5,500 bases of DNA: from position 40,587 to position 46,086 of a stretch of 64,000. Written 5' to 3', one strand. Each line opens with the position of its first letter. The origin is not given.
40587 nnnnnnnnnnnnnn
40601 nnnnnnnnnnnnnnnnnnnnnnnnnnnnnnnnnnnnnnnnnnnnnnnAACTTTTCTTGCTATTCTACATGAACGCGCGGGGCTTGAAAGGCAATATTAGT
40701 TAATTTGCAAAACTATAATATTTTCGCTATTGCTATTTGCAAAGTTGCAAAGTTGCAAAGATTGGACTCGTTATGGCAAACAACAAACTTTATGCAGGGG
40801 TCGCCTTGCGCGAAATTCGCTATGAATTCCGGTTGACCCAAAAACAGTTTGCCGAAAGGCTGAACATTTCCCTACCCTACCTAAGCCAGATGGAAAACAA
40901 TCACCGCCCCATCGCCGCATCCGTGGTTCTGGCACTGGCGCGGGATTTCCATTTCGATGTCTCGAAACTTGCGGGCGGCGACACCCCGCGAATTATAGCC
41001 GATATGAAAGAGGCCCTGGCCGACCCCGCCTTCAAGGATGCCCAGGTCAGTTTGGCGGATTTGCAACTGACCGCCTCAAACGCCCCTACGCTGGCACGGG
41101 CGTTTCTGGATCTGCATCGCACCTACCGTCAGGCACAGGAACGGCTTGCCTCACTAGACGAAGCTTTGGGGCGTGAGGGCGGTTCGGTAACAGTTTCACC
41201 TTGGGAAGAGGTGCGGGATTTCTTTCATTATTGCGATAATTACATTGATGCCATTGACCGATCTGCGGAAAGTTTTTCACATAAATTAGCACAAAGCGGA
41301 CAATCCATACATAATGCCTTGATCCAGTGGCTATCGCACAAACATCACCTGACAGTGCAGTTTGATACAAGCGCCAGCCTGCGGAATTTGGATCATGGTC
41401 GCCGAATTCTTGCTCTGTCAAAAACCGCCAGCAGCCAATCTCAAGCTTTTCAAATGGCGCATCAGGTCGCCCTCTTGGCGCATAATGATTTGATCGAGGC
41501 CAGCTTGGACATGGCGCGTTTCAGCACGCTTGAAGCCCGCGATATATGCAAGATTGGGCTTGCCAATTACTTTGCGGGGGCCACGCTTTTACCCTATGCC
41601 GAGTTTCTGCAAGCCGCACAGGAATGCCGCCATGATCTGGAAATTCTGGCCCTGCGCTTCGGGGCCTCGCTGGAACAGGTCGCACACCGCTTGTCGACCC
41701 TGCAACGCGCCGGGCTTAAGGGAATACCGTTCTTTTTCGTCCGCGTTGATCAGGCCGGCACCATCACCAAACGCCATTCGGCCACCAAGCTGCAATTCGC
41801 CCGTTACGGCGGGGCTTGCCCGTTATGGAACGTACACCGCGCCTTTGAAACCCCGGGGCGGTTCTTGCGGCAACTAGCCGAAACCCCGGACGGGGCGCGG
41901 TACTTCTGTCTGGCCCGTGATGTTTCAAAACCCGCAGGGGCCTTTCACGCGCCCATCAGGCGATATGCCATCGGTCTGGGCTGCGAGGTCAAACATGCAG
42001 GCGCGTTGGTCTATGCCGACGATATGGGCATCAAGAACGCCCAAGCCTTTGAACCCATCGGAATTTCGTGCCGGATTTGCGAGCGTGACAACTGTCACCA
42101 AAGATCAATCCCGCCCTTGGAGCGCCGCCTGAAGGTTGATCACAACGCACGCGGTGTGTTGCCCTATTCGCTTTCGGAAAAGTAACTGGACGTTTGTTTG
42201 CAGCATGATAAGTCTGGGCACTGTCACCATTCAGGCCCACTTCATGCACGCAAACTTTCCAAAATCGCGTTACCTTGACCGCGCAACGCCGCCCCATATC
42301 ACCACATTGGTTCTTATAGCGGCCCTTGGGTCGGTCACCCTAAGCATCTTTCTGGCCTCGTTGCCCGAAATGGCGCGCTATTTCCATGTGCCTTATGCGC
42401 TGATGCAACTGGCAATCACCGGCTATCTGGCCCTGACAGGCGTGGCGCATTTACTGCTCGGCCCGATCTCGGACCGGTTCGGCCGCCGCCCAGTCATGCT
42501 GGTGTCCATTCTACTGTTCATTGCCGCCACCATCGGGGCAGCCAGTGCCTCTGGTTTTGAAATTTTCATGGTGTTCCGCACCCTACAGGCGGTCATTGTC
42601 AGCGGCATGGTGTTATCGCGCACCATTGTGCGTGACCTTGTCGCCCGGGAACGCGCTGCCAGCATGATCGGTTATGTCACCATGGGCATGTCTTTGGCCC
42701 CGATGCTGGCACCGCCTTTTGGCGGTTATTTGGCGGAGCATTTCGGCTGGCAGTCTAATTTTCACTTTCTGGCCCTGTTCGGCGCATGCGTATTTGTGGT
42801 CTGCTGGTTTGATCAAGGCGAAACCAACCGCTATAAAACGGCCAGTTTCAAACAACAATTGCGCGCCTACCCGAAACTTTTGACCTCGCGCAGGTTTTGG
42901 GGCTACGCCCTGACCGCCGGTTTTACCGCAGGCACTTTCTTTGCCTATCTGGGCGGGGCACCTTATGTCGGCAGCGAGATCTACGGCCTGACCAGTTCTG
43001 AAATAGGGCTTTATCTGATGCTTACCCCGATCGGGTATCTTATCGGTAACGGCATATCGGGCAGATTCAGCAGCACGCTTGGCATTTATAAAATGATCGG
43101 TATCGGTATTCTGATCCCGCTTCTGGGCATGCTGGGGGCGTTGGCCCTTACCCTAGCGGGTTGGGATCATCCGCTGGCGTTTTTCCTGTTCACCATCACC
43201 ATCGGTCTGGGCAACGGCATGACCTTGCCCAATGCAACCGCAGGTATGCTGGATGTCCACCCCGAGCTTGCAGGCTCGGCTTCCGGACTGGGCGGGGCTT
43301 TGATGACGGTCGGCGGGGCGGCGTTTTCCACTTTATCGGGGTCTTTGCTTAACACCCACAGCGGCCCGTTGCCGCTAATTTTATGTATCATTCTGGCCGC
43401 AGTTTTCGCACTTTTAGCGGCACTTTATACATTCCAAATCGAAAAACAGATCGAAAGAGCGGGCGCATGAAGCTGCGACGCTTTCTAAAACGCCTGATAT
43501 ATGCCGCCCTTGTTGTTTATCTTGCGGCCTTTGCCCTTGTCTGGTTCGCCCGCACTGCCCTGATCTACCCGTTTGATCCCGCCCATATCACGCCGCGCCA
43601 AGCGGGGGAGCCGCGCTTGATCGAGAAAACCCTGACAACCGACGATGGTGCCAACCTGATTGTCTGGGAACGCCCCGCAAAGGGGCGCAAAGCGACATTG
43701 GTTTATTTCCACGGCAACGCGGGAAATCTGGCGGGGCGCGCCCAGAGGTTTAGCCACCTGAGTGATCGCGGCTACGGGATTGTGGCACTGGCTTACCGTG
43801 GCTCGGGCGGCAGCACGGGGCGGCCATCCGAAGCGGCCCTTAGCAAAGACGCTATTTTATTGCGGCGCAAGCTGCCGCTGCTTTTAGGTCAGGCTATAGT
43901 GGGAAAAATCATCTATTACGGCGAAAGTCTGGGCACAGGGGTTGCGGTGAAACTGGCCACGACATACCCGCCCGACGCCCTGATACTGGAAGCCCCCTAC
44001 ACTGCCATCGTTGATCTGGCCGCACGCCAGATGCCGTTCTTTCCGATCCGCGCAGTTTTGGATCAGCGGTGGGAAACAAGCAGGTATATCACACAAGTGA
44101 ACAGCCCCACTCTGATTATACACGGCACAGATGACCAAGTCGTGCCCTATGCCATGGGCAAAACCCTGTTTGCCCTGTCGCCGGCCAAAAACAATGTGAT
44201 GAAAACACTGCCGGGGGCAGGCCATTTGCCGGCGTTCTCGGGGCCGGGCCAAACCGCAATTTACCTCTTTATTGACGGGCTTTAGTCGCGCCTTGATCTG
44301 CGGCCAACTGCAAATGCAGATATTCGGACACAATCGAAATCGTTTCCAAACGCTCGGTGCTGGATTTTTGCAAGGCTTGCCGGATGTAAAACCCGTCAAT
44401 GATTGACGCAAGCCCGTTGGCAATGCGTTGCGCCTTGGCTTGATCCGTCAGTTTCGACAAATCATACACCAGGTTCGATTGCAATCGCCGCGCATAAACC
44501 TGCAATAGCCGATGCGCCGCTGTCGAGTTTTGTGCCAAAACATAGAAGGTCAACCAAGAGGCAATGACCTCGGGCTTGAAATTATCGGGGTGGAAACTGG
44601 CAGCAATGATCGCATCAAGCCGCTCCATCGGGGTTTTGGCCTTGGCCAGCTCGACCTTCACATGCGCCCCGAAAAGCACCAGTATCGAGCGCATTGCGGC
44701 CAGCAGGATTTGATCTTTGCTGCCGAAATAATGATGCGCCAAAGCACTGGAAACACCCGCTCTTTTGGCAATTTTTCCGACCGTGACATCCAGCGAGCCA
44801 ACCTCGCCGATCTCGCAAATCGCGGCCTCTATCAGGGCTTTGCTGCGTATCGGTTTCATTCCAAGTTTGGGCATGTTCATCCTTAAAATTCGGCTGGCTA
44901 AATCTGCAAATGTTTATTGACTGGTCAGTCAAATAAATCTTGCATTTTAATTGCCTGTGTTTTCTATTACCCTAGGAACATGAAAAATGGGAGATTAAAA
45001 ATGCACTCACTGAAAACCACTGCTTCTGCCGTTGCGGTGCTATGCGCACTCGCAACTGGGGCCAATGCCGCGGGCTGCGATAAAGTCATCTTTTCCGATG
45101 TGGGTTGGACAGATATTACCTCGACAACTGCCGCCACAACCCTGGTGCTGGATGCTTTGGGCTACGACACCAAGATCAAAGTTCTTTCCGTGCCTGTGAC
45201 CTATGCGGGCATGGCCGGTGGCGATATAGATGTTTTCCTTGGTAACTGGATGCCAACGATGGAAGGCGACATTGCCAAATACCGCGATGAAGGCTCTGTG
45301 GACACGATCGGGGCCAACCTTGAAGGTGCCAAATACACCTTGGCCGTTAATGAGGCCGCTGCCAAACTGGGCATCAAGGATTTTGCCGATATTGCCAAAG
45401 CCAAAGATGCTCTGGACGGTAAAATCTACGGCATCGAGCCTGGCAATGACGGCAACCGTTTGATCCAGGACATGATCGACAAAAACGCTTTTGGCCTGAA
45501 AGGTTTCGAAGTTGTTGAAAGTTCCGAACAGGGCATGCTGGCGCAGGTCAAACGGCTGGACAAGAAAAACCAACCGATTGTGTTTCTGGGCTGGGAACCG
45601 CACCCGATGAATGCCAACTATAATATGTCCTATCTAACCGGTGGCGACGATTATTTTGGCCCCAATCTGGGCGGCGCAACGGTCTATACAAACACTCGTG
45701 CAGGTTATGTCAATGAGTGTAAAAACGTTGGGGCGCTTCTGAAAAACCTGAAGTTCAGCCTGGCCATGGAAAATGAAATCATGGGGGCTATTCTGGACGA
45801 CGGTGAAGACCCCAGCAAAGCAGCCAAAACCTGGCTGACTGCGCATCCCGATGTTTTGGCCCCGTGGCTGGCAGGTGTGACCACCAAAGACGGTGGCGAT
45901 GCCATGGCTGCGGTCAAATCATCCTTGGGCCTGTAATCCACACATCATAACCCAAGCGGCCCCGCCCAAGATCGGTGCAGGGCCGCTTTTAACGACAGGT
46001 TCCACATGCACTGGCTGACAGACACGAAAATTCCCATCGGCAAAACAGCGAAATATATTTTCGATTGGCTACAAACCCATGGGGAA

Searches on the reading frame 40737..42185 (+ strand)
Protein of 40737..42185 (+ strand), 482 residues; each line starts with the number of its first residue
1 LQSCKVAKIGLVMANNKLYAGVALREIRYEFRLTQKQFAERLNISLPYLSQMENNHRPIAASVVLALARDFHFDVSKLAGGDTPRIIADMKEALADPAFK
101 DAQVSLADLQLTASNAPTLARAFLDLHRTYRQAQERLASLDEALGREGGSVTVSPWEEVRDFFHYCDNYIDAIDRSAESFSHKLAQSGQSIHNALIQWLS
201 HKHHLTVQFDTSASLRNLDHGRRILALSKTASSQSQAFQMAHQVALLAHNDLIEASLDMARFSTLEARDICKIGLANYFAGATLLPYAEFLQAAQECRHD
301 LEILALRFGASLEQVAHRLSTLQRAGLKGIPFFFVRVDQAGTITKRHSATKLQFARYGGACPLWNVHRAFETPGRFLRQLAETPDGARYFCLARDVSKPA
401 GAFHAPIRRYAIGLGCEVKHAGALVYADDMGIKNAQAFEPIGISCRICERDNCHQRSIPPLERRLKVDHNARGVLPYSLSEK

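Call 28: search_protein_families(library=pfam, proteins=[window:40737-42185:+], max_evalue=0.00001)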
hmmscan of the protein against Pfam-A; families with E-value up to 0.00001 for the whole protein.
window:40737-42185:+ (482 aa): 4 families
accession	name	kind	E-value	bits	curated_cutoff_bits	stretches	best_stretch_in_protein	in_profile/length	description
PF09856.14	ScfRs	-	1.3e-69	233.5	24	1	321-477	1-157/157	Short-chain fatty acyl coenzyme A regulator, C-terminal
PF06114.19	Peptidase_M78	-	2.1e-21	76.4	22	1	215-320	21-123/123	IrrE N-terminal-like domain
PF01381.28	HTH_3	-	4e-09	36.8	23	1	24-72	1-49/55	Helix-turn-helix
PF13560.12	HTH_31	-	3.5e-06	27.7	27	0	21-74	3-57/64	Helix-turn-helix domain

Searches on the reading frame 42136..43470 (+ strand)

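Call 28: search_protein_families(library=pfam, proteins=[window:42136-43470:+], max_evalue=0.00001)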
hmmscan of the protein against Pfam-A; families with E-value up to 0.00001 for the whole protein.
window:42136-43470:+ (444 aa): 1 family
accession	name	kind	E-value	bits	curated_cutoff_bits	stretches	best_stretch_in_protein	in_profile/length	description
PF07690.21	MFS_1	-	9.2e-60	202.8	33.4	2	59-397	2-346/347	Major Facilitator Superfamily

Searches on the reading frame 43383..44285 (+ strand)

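Call 28: search_protein_families(library=pfam, proteins=[window:43383-44285:+], max_evalue=0.00001)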
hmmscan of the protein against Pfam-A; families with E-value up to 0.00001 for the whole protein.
window:43383-44285:+ (300 aa): 3 families
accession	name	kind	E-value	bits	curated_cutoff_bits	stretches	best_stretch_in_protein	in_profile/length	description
PF12146.15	Hydrolase_4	-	8.2e-17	61.7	27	1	103-212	4-116/239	Serine aminopeptidase, S33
PF00561.26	Abhydrolase_1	-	4.6e-13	49.8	25.8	1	105-216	2-103/245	alpha/beta hydrolase fold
PF20434.5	BD-FAE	-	9.6e-06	25.7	26.8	0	229-262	178-211/215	BD-FAE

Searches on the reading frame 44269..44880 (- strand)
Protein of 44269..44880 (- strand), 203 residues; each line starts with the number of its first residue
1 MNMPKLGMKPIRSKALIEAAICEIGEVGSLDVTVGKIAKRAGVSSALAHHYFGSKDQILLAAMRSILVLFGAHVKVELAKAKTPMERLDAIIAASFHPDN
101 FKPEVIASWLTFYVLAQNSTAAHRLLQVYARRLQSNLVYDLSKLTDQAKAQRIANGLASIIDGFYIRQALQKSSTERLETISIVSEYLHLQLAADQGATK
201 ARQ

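Call 28: search_protein_families(library=pfam, proteins=[window:44269-44880:-], max_evalue=0.00001)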
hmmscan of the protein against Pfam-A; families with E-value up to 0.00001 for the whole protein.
window:44269-44880:- (203 aa): 2 families
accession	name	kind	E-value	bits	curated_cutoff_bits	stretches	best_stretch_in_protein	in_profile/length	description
PF13977.11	TetR_C_6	-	2.6e-19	70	27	1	84-192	1-114/115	BetI-type transcriptional repressor, C-terminal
PF00440.29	TetR_N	-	1.7e-11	44.2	24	1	16-62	1-47/47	Bacterial regulatory proteins, tetR family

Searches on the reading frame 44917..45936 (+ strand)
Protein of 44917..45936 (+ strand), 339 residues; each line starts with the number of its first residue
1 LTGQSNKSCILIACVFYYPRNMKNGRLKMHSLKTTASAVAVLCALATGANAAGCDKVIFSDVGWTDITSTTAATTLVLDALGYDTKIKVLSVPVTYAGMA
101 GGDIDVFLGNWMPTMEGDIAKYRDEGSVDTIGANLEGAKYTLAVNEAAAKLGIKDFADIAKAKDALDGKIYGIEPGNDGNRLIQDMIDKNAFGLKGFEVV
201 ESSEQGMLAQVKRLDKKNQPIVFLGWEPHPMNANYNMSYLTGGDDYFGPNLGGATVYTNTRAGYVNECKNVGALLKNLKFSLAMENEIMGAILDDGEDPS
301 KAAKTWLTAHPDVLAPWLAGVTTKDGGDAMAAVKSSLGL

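Call 28: search_protein_families(library=pfam, proteins=[window:44917-45936:+], max_evalue=0.00001)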
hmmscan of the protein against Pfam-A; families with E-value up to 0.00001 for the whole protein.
window:44917-45936:+ (339 aa): 1 family
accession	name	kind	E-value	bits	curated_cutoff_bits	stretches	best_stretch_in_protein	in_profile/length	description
PF04069.17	OpuAC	-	1.1e-54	186.2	21.2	1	56-308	2-256/257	Substrate binding domain of ABC-type glycine betaine transport system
